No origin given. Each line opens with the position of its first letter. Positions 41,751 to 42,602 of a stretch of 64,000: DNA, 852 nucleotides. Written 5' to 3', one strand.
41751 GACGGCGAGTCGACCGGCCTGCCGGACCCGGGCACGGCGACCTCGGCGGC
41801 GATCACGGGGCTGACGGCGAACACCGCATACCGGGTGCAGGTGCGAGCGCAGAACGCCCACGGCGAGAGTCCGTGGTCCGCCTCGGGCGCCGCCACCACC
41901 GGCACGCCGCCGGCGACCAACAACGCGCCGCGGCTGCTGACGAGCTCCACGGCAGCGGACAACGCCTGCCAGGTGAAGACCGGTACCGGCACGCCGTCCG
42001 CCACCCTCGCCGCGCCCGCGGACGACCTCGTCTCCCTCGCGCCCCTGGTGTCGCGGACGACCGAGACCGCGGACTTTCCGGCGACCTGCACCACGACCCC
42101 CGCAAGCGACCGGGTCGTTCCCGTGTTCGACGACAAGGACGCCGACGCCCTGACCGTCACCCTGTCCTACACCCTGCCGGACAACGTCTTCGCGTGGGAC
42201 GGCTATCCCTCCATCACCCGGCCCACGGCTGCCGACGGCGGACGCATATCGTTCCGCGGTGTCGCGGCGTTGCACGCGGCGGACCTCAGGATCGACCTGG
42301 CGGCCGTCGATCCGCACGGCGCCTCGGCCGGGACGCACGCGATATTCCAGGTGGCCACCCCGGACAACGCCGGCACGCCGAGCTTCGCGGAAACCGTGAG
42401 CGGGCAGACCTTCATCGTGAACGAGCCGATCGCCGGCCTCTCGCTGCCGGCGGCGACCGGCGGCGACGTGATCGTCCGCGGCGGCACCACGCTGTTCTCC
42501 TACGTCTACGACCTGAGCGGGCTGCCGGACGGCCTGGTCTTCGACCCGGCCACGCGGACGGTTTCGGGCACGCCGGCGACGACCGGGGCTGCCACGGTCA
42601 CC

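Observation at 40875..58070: About 5,750-aa mosaic protein ending in an autotransporter-type barrel: an exceptionally large, non-beta-helical passenger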

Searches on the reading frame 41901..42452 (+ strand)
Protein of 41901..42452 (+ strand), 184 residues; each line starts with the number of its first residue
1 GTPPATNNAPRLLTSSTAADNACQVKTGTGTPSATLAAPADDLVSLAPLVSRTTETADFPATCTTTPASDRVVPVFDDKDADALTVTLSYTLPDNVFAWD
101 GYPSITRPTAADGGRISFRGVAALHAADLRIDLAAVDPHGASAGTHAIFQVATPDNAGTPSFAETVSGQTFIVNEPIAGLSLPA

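Call 39: search_protein_families(library=pfam, proteins=[window:41901-42452:+], max_evalue=10)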
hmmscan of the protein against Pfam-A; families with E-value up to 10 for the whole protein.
window:41901-42452:+ (184 aa): 0 families
